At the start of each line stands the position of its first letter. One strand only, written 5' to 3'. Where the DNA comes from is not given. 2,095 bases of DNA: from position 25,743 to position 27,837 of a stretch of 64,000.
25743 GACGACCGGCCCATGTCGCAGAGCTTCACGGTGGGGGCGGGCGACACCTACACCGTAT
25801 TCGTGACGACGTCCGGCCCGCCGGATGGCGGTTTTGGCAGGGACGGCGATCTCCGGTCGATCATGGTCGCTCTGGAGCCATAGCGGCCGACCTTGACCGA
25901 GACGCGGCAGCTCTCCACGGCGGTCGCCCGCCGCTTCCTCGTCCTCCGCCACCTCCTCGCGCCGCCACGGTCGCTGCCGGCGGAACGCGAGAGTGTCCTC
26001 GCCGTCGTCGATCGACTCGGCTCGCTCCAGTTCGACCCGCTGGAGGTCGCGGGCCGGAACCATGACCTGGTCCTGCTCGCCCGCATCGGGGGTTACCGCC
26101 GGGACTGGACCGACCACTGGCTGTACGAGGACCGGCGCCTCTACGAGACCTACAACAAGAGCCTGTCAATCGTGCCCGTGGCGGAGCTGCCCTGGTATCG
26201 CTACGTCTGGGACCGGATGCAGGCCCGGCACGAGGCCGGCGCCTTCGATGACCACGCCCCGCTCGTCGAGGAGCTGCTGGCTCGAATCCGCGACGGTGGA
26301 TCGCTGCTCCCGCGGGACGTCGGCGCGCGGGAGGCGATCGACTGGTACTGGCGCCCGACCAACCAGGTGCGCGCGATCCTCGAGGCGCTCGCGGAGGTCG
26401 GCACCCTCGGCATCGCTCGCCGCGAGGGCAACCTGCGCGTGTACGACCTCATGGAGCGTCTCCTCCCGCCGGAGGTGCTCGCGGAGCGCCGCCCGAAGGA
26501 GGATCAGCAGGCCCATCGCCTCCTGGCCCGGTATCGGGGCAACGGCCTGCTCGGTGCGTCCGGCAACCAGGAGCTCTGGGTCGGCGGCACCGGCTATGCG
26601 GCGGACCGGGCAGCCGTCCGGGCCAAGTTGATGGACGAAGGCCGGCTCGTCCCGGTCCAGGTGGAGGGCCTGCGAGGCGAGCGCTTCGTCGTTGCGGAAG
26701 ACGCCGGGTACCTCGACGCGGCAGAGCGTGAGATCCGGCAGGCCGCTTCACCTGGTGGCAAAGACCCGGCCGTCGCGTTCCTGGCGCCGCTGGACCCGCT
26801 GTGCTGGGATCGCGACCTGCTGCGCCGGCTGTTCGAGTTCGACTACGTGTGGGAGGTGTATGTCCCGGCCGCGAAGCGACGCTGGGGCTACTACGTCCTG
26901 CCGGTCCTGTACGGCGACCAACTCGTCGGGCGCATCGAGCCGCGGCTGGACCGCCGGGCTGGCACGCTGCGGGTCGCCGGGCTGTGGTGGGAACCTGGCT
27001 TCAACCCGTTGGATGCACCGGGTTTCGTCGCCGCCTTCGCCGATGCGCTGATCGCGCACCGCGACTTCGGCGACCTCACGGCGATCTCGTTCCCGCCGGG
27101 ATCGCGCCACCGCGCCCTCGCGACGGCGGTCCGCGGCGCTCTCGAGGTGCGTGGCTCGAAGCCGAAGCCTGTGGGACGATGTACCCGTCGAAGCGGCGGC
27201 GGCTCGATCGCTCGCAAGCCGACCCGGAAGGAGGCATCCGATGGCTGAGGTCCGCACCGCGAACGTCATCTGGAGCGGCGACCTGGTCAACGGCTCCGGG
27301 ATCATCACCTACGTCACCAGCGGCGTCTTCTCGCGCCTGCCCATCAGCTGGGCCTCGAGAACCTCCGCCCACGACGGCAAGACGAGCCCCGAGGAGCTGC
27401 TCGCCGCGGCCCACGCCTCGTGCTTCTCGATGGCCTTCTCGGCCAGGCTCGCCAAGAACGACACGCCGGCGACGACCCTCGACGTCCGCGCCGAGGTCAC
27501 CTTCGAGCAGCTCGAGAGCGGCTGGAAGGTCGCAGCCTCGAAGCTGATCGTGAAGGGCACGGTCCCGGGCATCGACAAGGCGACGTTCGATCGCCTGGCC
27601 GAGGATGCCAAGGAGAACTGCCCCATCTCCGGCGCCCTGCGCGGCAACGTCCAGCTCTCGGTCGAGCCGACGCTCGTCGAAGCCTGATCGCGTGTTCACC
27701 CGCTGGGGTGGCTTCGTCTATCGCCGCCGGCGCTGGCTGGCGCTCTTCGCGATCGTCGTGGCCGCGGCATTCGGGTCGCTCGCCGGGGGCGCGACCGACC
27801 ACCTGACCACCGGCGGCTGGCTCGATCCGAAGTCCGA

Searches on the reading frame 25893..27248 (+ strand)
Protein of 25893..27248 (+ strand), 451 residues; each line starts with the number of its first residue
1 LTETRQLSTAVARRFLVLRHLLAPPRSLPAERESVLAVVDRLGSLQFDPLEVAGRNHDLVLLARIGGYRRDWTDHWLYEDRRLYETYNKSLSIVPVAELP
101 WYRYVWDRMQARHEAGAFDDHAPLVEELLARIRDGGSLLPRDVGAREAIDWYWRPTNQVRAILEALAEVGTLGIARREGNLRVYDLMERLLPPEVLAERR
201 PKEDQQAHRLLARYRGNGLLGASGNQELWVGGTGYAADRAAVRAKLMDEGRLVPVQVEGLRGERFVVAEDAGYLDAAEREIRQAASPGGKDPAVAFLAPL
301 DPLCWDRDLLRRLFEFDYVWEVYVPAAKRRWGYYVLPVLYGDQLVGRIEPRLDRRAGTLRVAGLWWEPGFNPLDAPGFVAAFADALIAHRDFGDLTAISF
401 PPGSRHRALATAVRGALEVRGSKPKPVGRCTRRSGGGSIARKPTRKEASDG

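Call 9: search_protein_families(library=pfam, proteins=[window:25893-27248:+])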
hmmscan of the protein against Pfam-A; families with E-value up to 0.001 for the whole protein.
window:25893-27248:+ (451 aa): 1 family
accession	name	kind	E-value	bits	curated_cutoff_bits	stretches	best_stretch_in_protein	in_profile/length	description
PF06224.18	AlkZ-like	-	4.2e-53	181.5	25.9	1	39-386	1-323/329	DNA glycosylase AlkZ-like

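Call 26: find_related_loci(query=window:25893-27248:+, collection=genome_contigs, flank=10000)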
Query window:25893-27248:+ (451 aa) in genome_contigs; peptide patterns used: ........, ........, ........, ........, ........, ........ (x = any residue, [..] = any of these).
449 stretches matched a pattern; 335 encode a relative of the query (tblastn E <= 1e-3); the best 80 are kept; 80 distinct loci.
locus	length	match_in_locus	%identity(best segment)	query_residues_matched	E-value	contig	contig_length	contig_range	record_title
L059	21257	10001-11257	83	1-419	0e+0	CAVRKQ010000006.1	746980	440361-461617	MAG: uncultured Chloroflexia bacterium isolate MFD04935.bin.2.118 genome assembly, contig: contig_255, whole genome shot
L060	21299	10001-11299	80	1-433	0e+0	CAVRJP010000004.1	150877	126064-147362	MAG: uncultured Chloroflexia bacterium isolate MFD04935.bin.2.127 genome assembly, contig: contig_7080, whole genome sho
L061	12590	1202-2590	75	1-451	0e+0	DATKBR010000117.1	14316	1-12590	MAG TPA_asm: Candidatus Limnocylindria bacterium isolate SMAG_U14425 k141_3627327, whole genome shotgun sequence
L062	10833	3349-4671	77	1-434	0e+0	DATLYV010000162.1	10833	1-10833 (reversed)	MAG TPA_asm: Candidatus Binatia bacterium isolate SMAG_U13281 k141_307592, whole genome shotgun sequence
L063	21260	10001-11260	79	1-420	0e+0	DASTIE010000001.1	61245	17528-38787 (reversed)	MAG TPA_asm: Candidatus Limnocylindrales bacterium isolate SMAG_U877 k141_1097429, whole genome shotgun sequence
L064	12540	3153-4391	78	1-414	0e+0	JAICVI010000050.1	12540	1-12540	MAG: Chloroflexota bacterium isolate HEB_FP_1_bin.40 k141_629147_length_12540_cov_23.1376, whole genome shotgun sequence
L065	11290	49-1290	80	4-417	0e+0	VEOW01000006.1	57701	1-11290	MAG: Chloroflexi bacterium isolate MnB_4 Mn-Chloroflexi-1_65350, whole genome shotgun sequence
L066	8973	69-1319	76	1-417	0e+0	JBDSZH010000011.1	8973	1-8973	MAG: Candidatus Limnocylindrales bacterium isolate cluster1_bin.81 k127_8858525, whole genome shotgun sequence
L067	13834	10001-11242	77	5-418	0e+0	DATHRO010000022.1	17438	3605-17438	MAG TPA_asm: Candidatus Deferrimicrobiaceae bacterium isolate SMAG_U16027 k141_521658, whole genome shotgun sequence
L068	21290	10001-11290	74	2-429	0e+0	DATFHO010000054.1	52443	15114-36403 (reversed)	MAG TPA_asm: Candidatus Limnocylindrales bacterium isolate SMAG_U8691 k141_234456, whole genome shotgun sequence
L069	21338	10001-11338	70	1-451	0e+0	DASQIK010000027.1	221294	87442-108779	MAG TPA_asm: Candidatus Dormiibacterota bacterium isolate SMAG_U11857 k141_684063, whole genome shotgun sequence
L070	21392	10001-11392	74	1-451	0e+0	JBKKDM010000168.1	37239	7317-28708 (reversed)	MAG: Candidatus Limnocylindrales bacterium isolate swi_bin.80 k127_1894964, whole genome shotgun sequence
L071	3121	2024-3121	81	1-366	0e+0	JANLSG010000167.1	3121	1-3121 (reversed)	MAG: Chloroflexota bacterium isolate OTE_25_metabat_404 OTE_25_k141_3706765, whole genome shotgun sequence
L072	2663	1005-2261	71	1-417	0e+0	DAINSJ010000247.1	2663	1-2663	MAG TPA_asm: Candidatus Limnocylindrales bacterium isolate CTOTU41449 NODE_29347_length_2663_cov_10.444402, whole genome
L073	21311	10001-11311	71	6-434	0e+0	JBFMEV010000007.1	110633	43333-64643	MAG: Chloroflexota bacterium isolate MAG254 MAG254_7, whole genome shotgun sequence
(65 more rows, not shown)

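Call 41: find_encoding_contigs(protein=window:25893-27248:+, flank=5000, max_places=10)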
Protein window:25893-27248:+ (451 aa): 13 contigs read that carry it; 10 places shown.
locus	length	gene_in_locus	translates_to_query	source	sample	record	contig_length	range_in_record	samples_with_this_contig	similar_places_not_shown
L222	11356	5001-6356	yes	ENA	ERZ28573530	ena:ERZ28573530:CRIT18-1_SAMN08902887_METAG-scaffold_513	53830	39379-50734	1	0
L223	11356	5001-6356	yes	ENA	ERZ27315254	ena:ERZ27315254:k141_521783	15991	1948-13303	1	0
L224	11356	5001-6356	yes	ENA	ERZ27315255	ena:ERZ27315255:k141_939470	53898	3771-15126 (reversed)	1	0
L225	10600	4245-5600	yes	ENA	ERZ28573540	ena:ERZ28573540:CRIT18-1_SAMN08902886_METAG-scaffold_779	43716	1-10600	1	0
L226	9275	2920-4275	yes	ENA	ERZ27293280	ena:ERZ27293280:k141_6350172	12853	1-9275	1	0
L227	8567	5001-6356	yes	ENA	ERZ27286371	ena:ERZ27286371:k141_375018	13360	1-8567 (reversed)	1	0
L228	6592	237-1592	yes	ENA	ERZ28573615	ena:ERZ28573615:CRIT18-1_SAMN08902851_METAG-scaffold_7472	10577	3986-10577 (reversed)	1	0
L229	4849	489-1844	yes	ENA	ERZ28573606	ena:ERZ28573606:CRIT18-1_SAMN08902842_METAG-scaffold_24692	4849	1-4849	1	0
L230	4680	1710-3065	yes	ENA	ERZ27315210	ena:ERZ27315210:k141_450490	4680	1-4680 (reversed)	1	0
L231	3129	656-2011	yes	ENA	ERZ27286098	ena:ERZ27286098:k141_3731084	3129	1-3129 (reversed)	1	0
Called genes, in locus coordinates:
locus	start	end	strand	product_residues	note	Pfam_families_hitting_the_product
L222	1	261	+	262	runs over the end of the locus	PF00483:NTP_transferase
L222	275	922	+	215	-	PF02585:PIG-L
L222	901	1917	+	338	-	PF01370:Epimerase, PF02719:Polysacc_synt_2, PF04321:RmlD_sub_bind, PF05368:NmrA (weak), PF08659:KR (weak), PF01073:3Beta_HSD, PF07993:NAD_binding_4, PF16363:GDP_Man_Dehyd, +1 more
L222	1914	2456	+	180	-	PF00908:dTDP_sugar_isom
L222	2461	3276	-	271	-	-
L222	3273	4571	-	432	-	PF08421:Methyltransf_13, PF13489:Methyltransf_23, PF08242:Methyltransf_12, PF13649:Methyltransf_25 (faint), PF08484:Methyltransf_14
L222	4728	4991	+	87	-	-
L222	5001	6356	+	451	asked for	PF06224:AlkZ-like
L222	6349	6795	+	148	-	PF02566:OsmC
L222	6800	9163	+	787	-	PF03176:MMPL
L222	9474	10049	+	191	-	-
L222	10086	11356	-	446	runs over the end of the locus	PF00202:Aminotran_3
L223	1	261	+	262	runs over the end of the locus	PF00483:NTP_transferase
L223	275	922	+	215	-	PF02585:PIG-L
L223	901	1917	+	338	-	PF01370:Epimerase, PF02719:Polysacc_synt_2, PF04321:RmlD_sub_bind, PF05368:NmrA (weak), PF08659:KR (weak), PF01073:3Beta_HSD, PF07993:NAD_binding_4, PF16363:GDP_Man_Dehyd, +1 more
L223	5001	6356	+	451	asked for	PF06224:AlkZ-like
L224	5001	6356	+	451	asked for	PF06224:AlkZ-like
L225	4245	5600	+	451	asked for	PF06224:AlkZ-like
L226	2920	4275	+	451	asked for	PF06224:AlkZ-like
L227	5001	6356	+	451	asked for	PF06224:AlkZ-like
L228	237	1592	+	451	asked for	PF06224:AlkZ-like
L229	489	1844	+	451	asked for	PF06224:AlkZ-like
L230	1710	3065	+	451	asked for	PF06224:AlkZ-like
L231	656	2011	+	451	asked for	PF06224:AlkZ-like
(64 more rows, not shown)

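Call 55: find_homologous_proteins(query=window:25893-27248:+, max_evalue=1e-100)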
Query window:25893-27248:+ (451 aa): 4689 proteins with E <= 1e-100 among 8000 candidates; the best 120 are listed.
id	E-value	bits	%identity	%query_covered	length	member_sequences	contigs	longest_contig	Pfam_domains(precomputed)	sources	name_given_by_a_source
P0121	0.0e+0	1015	100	100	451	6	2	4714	PF06224.19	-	-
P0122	1.2e-285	966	95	100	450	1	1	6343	PF06224.19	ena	-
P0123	1.3e-254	863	85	100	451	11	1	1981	PF06224.19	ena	-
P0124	1.6e-254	863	86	100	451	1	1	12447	PF06224.19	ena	-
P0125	8.1e-251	851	84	100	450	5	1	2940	PF06224.19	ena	-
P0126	2.0e-248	843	83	100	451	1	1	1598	PF06224.19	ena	-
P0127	7.9e-241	818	80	100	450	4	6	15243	PF06224.19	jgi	jgi:uncharacterized protein YcaQ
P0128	2.7e-239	813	81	100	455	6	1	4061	PF06224.19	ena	-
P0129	4.0e-237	806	81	97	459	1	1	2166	PF06224.19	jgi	jgi:uncharacterized protein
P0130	2.2e-236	803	81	96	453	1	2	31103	PF06224.19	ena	-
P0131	2.3e-235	800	79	100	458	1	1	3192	PF06224.19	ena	-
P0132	2.8e-235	799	79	99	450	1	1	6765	PF06224.19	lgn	-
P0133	1.7e-234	797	81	98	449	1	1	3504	PF06224.19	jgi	jgi:uncharacterized protein YcaQ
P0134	5.9e-234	795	79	100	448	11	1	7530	PF06224.19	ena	-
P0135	1.4e-233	794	80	100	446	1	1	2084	PF06224.19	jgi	-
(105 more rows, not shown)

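Call 56: find_encoding_contigs(protein=P0122, flank=7000, max_places=3)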
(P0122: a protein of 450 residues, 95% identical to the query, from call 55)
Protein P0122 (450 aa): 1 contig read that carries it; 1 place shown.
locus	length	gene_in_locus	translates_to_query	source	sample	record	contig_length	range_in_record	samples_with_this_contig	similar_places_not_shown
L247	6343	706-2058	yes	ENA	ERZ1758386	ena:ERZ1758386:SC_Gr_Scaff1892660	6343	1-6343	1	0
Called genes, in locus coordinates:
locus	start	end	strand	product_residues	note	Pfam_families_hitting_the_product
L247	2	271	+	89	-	?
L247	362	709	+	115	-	-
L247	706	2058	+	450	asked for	PF06224:AlkZ-like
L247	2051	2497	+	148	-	PF02566:OsmC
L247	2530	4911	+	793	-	PF03176:MMPL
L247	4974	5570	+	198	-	-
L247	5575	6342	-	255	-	?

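Call 57: find_encoding_contigs(protein=P0124, flank=10000, max_places=3)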
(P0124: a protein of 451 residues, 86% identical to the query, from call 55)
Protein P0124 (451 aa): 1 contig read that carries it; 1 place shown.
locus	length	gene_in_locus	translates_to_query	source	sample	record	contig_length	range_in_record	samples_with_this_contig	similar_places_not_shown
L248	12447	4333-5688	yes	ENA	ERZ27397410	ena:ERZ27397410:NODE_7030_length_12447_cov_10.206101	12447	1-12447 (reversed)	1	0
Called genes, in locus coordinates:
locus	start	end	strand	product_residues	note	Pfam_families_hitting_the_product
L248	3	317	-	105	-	?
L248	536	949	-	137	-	-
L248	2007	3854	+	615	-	PF00211:Guanylate_cyc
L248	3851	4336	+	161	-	PF00293:NUDIX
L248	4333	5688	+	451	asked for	PF06224:AlkZ-like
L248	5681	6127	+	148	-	PF02566:OsmC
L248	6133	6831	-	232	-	PF00440:TetR_N, PF17922:TetR_C_17 (weak)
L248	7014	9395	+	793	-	PF03176:MMPL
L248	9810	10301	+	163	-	-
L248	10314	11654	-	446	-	PF00202:Aminotran_3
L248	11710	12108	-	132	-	PF06803:DUF1232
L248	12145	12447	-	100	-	?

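Call 58: find_encoding_contigs(protein=P0125, flank=5000, max_places=3)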
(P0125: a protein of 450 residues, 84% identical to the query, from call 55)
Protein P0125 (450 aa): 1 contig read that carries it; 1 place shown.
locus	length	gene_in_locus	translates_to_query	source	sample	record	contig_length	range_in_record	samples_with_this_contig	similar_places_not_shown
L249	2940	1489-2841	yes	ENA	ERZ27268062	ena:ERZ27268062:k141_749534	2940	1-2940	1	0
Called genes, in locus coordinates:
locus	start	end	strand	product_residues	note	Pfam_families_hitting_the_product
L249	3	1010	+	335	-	?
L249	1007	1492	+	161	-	PF00293:NUDIX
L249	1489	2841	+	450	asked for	PF06224:AlkZ-like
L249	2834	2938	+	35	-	?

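Call 73: search_solved_structures(query=window:25893-27248:+, max_evalue=0.001, show_alignments=1)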
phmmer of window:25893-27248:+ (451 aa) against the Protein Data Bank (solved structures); distinct sequences matched with E-value up to 0.001: 1.
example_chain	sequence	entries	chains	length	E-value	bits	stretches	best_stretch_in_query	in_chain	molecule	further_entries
9zd6_A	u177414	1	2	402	1.3e-29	106.4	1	8-367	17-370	Cytoplasmic protein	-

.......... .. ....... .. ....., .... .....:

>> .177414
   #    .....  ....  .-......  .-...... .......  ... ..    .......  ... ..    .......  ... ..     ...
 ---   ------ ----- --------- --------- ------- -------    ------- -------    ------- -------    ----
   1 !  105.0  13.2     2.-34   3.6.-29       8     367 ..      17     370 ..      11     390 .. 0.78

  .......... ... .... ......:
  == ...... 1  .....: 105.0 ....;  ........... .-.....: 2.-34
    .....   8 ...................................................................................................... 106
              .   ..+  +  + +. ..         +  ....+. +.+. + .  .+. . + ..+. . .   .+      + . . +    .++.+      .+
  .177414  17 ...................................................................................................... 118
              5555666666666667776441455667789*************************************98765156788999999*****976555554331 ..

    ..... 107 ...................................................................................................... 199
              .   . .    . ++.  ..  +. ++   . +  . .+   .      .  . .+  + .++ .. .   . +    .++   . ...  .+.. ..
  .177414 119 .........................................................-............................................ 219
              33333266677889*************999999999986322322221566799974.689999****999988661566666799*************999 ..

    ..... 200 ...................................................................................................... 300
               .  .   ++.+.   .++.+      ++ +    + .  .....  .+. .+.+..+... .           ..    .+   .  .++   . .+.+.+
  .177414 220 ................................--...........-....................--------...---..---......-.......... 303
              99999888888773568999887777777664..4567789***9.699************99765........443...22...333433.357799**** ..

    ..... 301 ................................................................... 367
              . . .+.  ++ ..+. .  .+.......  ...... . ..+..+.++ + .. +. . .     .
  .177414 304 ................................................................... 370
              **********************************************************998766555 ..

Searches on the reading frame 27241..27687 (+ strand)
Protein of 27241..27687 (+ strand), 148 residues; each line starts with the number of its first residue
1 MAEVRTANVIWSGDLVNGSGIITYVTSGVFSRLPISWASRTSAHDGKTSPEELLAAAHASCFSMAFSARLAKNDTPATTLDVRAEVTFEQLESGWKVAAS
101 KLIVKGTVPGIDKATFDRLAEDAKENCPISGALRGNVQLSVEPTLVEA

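Call 9: search_protein_families(library=pfam, proteins=[window:27241-27687:+])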
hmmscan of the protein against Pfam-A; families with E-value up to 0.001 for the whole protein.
window:27241-27687:+ (148 aa): 1 family
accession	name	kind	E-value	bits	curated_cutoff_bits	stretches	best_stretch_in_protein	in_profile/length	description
PF02566.24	OsmC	-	3.8e-18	66.2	27.5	1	44-141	2-99/100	OsmC-like protein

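Call 42: find_encoding_contigs(protein=window:27241-27687:+, flank=6000, max_places=10)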
Protein window:27241-27687:+ (148 aa): 22 contigs read that carry it; 10 places shown.
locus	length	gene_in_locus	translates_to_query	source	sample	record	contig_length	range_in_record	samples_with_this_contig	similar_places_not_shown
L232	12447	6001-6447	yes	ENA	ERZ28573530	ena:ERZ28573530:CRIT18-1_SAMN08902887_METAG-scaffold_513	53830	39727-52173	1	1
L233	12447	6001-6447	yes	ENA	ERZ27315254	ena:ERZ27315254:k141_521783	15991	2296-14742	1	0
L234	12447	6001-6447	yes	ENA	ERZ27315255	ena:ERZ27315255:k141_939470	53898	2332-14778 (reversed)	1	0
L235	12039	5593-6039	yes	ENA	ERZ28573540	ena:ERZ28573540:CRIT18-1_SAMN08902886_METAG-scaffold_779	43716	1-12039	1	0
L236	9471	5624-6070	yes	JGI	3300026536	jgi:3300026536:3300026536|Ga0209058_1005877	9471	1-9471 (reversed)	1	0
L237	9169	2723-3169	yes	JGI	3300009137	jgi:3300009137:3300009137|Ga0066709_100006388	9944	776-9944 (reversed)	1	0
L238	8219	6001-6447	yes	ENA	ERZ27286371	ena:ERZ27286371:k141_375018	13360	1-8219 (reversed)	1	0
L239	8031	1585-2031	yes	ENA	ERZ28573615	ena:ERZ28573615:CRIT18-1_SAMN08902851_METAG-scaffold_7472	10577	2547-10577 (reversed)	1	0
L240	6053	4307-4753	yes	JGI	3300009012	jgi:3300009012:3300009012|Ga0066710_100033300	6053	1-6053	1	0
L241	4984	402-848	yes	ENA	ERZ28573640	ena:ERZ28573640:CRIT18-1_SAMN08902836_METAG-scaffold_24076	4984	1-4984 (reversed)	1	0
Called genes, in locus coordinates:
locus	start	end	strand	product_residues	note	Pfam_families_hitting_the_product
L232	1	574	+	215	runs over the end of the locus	PF02585:PIG-L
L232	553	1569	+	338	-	PF01370:Epimerase, PF02719:Polysacc_synt_2, PF04321:RmlD_sub_bind, PF05368:NmrA (weak), PF08659:KR (weak), PF01073:3Beta_HSD, PF07993:NAD_binding_4, PF16363:GDP_Man_Dehyd, +1 more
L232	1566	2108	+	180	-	PF00908:dTDP_sugar_isom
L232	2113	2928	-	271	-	-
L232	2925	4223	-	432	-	PF08421:Methyltransf_13, PF13489:Methyltransf_23, PF08242:Methyltransf_12, PF13649:Methyltransf_25 (faint), PF08484:Methyltransf_14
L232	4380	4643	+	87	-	-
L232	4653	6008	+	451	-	PF06224:AlkZ-like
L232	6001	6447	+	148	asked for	PF02566:OsmC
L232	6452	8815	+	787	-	PF03176:MMPL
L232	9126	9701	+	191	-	-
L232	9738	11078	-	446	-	PF00202:Aminotran_3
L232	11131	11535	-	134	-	PF06803:DUF1232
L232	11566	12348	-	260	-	PF01144:CoA_trans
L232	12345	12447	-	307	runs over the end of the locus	PF01144:CoA_trans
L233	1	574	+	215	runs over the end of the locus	PF02585:PIG-L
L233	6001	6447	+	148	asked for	PF02566:OsmC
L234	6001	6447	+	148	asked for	PF02566:OsmC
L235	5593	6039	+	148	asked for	PF02566:OsmC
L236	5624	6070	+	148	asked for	PF02566:OsmC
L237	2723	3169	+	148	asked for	PF02566:OsmC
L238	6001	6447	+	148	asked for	PF02566:OsmC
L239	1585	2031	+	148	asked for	PF02566:OsmC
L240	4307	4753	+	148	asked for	PF02566:OsmC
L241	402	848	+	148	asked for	PF02566:OsmC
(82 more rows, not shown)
